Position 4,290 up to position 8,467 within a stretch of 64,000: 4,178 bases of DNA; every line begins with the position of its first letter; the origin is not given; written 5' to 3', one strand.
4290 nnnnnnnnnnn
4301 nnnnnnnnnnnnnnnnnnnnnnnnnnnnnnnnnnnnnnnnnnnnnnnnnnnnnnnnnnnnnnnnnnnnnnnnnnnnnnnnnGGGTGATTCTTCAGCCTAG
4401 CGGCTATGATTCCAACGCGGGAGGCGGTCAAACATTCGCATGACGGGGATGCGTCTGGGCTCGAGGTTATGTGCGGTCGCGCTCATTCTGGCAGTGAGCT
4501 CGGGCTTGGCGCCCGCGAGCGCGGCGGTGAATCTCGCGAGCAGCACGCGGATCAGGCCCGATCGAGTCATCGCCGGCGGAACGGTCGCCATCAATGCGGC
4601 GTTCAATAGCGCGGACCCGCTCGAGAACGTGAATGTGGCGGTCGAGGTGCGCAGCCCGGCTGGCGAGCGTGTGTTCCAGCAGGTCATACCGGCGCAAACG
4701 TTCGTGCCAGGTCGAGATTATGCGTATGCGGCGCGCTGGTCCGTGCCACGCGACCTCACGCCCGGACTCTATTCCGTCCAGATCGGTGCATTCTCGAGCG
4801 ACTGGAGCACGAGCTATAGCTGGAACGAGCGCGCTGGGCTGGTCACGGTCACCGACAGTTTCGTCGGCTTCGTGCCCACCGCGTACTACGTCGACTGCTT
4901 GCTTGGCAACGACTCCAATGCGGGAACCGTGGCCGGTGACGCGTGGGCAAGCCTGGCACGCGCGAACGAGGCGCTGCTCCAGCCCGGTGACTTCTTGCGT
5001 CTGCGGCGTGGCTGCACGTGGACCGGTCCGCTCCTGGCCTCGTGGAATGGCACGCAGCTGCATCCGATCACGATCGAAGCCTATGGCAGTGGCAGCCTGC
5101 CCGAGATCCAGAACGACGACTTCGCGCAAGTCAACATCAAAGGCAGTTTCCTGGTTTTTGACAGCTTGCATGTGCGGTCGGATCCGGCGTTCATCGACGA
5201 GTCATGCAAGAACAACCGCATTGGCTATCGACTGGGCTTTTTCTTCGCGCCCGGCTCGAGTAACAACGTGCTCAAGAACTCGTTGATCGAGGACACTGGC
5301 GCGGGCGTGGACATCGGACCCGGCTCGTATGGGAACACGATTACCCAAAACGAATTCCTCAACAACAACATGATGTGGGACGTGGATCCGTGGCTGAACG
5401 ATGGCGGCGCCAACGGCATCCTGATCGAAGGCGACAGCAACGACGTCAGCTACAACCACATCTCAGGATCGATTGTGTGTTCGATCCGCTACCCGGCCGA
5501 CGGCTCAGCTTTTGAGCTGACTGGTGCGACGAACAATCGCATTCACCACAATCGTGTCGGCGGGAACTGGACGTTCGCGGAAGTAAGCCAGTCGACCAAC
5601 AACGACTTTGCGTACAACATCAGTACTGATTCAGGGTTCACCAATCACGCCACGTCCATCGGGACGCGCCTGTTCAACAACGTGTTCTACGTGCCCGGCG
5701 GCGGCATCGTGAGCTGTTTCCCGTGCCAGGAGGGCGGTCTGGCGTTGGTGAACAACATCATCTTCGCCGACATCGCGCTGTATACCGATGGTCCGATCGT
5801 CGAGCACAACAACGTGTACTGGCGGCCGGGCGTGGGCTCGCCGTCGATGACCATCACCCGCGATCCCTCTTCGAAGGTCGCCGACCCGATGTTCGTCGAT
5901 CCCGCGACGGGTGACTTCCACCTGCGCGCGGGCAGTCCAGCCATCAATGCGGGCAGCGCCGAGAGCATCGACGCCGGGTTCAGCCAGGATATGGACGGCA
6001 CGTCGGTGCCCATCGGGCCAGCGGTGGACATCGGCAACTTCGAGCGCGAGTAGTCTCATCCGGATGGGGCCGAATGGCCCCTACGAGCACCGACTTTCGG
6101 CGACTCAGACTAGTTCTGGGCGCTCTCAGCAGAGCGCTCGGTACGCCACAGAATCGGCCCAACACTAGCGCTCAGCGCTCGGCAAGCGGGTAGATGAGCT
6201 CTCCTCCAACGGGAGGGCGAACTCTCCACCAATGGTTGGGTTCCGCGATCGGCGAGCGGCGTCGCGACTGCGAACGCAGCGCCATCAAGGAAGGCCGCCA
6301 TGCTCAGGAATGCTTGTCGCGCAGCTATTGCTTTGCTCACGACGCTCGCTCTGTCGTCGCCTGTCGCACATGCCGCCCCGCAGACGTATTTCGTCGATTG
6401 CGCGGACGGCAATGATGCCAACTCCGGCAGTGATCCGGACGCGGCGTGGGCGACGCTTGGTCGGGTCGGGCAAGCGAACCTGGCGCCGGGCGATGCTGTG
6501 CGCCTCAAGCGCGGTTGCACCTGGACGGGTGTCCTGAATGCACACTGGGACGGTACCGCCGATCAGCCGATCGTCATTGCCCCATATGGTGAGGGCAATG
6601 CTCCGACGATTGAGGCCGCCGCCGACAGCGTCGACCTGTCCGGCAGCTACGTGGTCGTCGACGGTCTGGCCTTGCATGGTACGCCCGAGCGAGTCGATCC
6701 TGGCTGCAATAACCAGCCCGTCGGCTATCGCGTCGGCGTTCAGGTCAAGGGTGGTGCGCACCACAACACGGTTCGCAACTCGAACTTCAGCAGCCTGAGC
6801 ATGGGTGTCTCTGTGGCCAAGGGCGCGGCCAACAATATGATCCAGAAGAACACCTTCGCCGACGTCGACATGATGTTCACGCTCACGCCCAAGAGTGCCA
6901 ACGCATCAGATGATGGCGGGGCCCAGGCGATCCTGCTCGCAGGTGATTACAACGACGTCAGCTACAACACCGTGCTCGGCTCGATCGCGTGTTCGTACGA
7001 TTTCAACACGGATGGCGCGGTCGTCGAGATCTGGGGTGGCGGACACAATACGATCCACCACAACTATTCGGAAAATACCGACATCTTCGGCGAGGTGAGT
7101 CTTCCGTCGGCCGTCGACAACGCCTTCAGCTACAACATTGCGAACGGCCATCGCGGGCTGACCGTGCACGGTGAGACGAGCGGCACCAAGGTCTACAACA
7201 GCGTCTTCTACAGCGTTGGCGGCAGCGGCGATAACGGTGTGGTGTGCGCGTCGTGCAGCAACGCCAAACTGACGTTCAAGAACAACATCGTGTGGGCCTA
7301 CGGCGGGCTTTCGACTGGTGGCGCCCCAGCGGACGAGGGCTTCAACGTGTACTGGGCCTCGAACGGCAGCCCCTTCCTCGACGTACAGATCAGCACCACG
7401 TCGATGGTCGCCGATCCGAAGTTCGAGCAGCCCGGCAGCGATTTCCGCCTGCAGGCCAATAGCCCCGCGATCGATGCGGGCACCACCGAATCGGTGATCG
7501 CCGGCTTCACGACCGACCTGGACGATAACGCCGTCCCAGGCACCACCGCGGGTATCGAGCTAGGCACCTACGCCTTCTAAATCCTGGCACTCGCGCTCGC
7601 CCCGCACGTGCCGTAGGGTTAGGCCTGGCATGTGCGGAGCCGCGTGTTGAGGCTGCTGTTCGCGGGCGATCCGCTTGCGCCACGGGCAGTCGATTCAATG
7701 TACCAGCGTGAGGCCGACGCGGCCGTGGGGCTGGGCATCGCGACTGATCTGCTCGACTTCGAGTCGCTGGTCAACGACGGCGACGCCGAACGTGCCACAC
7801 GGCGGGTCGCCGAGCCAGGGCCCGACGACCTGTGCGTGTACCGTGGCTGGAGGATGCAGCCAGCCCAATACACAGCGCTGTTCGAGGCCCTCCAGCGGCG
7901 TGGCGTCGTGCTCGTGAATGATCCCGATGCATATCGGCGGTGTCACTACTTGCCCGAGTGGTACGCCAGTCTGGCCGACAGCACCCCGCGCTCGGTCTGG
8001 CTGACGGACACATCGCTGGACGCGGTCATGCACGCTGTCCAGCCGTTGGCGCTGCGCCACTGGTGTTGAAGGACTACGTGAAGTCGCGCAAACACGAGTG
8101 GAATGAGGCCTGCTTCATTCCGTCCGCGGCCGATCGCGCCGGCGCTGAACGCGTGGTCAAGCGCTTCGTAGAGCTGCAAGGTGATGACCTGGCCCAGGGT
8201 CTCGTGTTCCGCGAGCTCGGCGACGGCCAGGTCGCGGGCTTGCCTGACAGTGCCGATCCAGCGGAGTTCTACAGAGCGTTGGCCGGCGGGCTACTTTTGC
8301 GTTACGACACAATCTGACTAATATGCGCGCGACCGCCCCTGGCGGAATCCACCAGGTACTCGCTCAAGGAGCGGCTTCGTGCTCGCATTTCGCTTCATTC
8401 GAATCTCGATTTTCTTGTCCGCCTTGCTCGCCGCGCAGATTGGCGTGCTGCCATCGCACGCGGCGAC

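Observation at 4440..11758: Array of four paralogous secreted beta-helix proteins embedded between the precursor genes and the polymerase of the glycan locus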

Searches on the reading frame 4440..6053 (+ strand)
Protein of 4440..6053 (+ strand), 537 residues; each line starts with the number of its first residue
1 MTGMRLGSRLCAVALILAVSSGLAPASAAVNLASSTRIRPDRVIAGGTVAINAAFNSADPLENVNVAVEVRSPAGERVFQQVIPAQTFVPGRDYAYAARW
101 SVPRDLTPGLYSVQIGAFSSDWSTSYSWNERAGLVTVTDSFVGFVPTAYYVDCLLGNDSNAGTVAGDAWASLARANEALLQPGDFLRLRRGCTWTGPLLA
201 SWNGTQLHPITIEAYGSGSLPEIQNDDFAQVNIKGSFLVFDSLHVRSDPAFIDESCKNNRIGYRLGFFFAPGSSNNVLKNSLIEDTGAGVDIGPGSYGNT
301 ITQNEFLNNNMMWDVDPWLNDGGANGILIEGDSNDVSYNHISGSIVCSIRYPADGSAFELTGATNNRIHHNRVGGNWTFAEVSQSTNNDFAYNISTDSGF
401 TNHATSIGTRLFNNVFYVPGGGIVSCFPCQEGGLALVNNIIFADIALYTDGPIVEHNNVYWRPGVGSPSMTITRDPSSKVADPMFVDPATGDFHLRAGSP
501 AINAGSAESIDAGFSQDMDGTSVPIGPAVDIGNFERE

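Call 7: search_protein_families(library=pfam, proteins=[window:4440-6053:+], max_evalue=0.1)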
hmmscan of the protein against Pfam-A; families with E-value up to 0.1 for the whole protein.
window:4440-6053:+ (537 aa): 6 families
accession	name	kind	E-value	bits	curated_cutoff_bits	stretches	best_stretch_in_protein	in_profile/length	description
PF13229.12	Beta_helix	-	1.3e-05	25.4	25.9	1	212-345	26-138/158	Right handed beta helix region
PF17161.10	DUF5123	-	2e-05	26.1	35.1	1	455-500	57-103/113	Domain of unknown function (DUF5123)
PF14524.12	Wzt_C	-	0.00015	22.2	30.4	1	39-145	24-141/143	Wzt C-terminal domain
PF05048.19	NosD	-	0.00017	21.5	23.6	1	270-310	133-173/212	Periplasmic copper-binding protein (NosD)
PF12690.13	BsuPI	-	0.005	17.2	22.9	1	74-115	54-94/101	Intracellular proteinase inhibitor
PF01835.25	MG2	-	0.069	14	32.8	0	56-120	26-88/96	MG2 domain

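Call 11: search_solved_structures(query=A1, max_evalue=1, show_alignments=1)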
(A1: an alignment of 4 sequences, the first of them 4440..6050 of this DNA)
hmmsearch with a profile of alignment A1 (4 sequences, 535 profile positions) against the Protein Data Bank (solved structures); distinct sequences matched with E-value up to 1: 10.
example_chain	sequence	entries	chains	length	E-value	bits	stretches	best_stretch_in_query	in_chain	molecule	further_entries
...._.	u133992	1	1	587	8.5e-22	80.6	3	139-219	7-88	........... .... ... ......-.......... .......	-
6kqs_A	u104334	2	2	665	2.6e-15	59.2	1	131-221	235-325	lacto-N-biosidase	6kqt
5gqc_A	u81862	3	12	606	3.4e-11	45.7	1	135-218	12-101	Lacto-N-biosidase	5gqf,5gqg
24mr_A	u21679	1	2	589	1.6e-10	43.4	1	141-218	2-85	Lacto-N-biosidase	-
6kfn_A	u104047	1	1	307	6.5e-08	34.8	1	172-280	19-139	alginate lyase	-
7o84_A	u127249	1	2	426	9.1e-05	24.4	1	166-239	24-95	Alginate lyase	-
7o7a_A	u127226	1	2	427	9.2e-05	24.4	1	166-239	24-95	Aliginate lyase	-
7o78_A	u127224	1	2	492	0.00074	21.4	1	173-244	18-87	Polysaccharide lyase from Pseudopedobacter saltans, Pedsa3807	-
7o0y_A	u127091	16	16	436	0.079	14.7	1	264-304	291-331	Probable ABC transporter binding protein NosD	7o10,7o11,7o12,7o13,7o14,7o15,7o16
3c5y_A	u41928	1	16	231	0.19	13.5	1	359-414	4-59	Ribose/galactose isomerase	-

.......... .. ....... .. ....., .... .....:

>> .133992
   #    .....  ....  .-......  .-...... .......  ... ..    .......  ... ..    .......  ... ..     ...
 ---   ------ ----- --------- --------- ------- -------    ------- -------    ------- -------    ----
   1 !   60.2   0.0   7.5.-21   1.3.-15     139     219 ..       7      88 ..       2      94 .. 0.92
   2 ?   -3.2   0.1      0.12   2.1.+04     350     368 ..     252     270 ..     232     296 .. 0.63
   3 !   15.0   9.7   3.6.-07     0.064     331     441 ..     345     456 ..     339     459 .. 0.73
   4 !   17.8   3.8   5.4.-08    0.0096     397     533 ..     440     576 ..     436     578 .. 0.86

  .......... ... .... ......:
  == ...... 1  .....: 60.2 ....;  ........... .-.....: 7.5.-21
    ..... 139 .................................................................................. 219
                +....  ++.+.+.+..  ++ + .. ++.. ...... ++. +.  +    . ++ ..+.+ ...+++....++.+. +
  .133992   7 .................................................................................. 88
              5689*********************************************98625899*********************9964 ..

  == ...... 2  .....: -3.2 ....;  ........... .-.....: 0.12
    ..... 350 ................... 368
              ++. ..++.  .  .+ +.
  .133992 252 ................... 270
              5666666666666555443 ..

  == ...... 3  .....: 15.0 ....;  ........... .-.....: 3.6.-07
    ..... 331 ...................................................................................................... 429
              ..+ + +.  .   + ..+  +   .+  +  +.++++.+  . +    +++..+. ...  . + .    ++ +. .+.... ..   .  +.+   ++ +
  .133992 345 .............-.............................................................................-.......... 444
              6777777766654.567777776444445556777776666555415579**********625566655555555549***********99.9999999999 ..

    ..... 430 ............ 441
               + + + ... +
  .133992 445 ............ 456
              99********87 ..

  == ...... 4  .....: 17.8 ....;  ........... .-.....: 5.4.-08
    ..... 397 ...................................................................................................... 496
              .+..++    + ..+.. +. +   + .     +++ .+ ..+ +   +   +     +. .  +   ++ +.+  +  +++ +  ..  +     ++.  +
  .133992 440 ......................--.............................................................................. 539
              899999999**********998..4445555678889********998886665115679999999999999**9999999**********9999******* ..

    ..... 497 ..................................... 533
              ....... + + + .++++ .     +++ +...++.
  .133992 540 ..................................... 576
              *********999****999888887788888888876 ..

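Call 14: search_protein_families(library=ncbifam, proteins=[window:4440-6050:+], max_evalue=0.1)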
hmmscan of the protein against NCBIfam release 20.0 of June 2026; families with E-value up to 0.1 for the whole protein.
window:4440-6050:+ (537 aa): 3 families
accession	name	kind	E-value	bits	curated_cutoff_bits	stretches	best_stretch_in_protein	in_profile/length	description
NF041518.1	choice_anch_Q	domain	8e-08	32.4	25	1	490-536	14-57/58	choice-of-anchor Q domain-containing protein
NF047897.1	LctobiosidLnbX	equivalog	2.1e-06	25.9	2500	1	146-217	43-118/1498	lacto-N-biosidase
TIGR04247.1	NosD_copper_fam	subfamily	0.00016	20.4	300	1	255-310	231-286/377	nitrous oxide reductase family maturation protein NosD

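Call 33: find_related_loci(query=A1, collection=genome_contigs, flank=10000)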
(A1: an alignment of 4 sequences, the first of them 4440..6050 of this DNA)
Query A1 (537 aa) in genome_contigs; peptide patterns used: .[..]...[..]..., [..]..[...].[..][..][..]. (x = any residue, [..] = any of these).
45 stretches matched a pattern; 11 encode a relative of the query (tblastn E <= 1e-3); 11 distinct loci.
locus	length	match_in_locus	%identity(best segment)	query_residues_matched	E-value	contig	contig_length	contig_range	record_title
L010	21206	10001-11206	45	147-535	3e-94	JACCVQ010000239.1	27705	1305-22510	MAG: Chloroflexota bacterium isolate MGR_bin130 SD2897-2912_k127_7812988, whole genome shotgun sequence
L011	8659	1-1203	39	152-537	2e-76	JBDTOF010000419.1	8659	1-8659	MAG: Chloroflexota bacterium isolate cluster3_bin.168 NODE_39095_length_8659_cov_13.533473, whole genome shotgun sequenc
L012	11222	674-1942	40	133-536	6e-76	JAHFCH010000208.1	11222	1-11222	MAG: Fibrobacteres bacterium isolate nzgw217 NODE_4149_length_11223_cov_4.279139, whole genome shotgun sequence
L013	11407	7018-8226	40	147-536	4e-73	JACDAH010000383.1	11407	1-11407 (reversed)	MAG: Chloroflexota bacterium isolate MGR_bin251 SD2897-2912_k127_1713748, whole genome shotgun sequence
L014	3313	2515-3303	44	135-398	9e-59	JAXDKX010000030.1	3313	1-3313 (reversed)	MAG: Chloroflexota bacterium isolate BP_604 scaffold_3899343, whole genome shotgun sequence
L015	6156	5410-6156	44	134-382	5e-55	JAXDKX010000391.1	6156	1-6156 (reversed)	MAG: Chloroflexota bacterium isolate BP_604 scaffold_2175223, whole genome shotgun sequence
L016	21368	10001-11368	31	146-535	1e-50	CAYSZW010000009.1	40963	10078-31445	MAG TPA_asm: uncultured Gammaproteobacteria bacterium isolate SRP342105_co1_75 genome assembly, contig: NODE_1187_length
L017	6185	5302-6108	36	132-394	1e-49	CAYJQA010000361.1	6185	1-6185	MAG TPA_asm: uncultured Litorilinea sp. isolate ERP124720_co1_131 genome assembly, contig: NODE_14003_length_6185_cov_4.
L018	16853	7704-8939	39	149-537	3e-80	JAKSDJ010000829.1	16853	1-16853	MAG: Chloroflexales bacterium isolate MAG.66 k141_4032496, whole genome shotgun sequence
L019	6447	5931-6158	49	148-223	5e-17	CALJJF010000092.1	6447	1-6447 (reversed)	MAG TPA_asm: uncultured Clostridia bacterium isolate SRR3901694_bin.76_CONCOCT_v1.1_MAG genome assembly, contig: ERZ7780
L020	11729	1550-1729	42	164-223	7e-9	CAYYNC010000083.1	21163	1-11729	MAG TPA_asm: uncultured Solibacteraceae bacterium isolate binchicken_co274_54 genome assembly, contig: NODE_6447_length_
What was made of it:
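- Tried and rejected: I repeated it with the four-paralogue alignment (call 33).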

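Call 77: search_protein_families(library=phrogs, proteins=[window:4440-6050:+], max_evalue=0.001)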
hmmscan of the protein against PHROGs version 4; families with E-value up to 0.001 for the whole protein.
window:4440-6050:+ (537 aa): 0 families

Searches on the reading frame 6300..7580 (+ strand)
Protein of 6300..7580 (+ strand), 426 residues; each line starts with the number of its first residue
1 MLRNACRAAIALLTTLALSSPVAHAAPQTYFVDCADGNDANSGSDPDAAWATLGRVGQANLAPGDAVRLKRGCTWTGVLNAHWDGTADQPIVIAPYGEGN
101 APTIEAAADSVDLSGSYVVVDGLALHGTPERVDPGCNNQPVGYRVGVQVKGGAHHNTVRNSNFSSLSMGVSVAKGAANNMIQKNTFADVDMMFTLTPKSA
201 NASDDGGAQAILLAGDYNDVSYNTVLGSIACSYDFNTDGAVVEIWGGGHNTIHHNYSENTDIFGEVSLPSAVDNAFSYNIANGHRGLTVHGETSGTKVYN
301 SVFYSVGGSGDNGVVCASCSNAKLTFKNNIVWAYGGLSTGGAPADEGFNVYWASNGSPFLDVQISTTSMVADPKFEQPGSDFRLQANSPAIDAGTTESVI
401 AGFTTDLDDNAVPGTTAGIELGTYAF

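Call 7: search_protein_families(library=pfam, proteins=[window:6300-7580:+], max_evalue=0.1)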
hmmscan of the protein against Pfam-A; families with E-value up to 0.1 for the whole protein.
window:6300-7580:+ (426 aa): 3 families
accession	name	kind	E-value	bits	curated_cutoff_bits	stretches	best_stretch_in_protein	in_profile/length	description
PF13229.12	Beta_helix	-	0.00011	22.4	25.9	1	144-303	23-158/158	Right handed beta helix region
PF14592.12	Chondroitinas_B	-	0.0018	17.8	24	1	60-125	13-76/426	Chondroitinase B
PF05048.19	NosD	-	0.015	15.1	23.6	1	152-274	67-162/212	Periplasmic copper-binding protein (NosD)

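Call 14: search_protein_families(library=ncbifam, proteins=[window:6300-7577:+], max_evalue=0.1)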
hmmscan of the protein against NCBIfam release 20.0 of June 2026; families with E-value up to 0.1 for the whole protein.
window:6300-7577:+ (426 aa): 2 families
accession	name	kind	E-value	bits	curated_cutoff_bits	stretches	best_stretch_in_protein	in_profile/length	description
NF041518.1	choice_anch_Q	domain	8.8e-05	22.7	25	1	381-424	16-55/58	choice-of-anchor Q domain-containing protein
TIGR04247.1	NosD_copper_fam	subfamily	0.086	11.4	300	1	137-187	234-283/377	nitrous oxide reductase family maturation protein NosD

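Call 77: search_protein_families(library=phrogs, proteins=[window:6300-7577:+], max_evalue=0.001)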
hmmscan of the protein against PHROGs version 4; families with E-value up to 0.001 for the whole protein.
window:6300-7577:+ (426 aa): 0 families

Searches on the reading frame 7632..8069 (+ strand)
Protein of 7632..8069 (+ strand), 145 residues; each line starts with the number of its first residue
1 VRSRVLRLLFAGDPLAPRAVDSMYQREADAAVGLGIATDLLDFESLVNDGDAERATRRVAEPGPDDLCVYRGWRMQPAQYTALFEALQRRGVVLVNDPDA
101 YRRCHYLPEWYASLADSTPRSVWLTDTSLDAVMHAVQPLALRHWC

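Call 8: search_protein_families(library=pfam, proteins=[window:7632-8069:+], max_evalue=0.01)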
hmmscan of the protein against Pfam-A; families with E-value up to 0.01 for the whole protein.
window:7632-8069:+ (145 aa): 0 families

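Call 14: search_protein_families(library=ncbifam, proteins=[window:7632-8066:+], max_evalue=0.1)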
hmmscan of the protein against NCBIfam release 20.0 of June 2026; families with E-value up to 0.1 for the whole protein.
window:7632-8066:+ (145 aa): 0 families

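Call 17: search_protein_families(library=pfam, proteins=[window:7695-8069:+, window:7632-8066:+], max_evalue=1)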
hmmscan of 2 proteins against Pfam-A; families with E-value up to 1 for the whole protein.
window:7695-8069:+ (124 aa): 0 families

window:7632-8066:+ (145 aa): 0 families

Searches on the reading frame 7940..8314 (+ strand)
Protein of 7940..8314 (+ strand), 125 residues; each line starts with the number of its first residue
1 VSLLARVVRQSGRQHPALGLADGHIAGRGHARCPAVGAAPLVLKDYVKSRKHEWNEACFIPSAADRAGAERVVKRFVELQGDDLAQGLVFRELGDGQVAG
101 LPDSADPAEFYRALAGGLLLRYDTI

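Call 14: search_protein_families(library=ncbifam, proteins=[window:7940-8314:+], max_evalue=0.1)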
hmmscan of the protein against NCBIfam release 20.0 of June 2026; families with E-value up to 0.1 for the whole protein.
window:7940-8314:+ (125 aa): 0 families

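Call 17: search_protein_families(library=pfam, proteins=[window:7940-8314:+], max_evalue=1)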
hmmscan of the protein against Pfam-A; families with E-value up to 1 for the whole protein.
window:7940-8314:+ (125 aa): 2 families
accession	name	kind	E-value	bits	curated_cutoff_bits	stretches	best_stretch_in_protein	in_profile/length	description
PF14243.11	R2K_3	-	3.9e-16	60.1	26.3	1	37-93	3-62/169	ATP-grasp domain, R2K clade family 3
PF18299.6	R2K_2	-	0.0066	16.8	26.2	1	43-86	8-46/147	ATP-grasp domain, R2K clade family 2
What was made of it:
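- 7695..8317 (+): Pseudogene remnant of an R2K-clade ATP-grasp gene. It is frameshifted near 8069 and truncated, keeping only profile positions 3-62 of 169. Pfam PF14243 E=4e-16 and 9e-15 on two different frames (call 17).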

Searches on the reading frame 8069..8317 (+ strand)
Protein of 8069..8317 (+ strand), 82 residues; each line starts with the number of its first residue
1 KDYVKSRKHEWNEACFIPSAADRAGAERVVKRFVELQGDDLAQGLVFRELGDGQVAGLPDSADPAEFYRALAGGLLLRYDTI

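Call 17: search_protein_families(library=pfam, proteins=[window:8069-8317:+], max_evalue=1)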
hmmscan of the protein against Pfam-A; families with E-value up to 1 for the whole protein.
window:8069-8317:+ (82 aa): 2 families
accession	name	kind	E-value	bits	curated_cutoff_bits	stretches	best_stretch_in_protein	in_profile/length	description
PF14243.11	R2K_3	-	8.7e-15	55.7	26.3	1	1-49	12-61/169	ATP-grasp domain, R2K clade family 3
PF18299.6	R2K_2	-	0.0046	17.3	26.2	1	2-43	10-46/147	ATP-grasp domain, R2K clade family 2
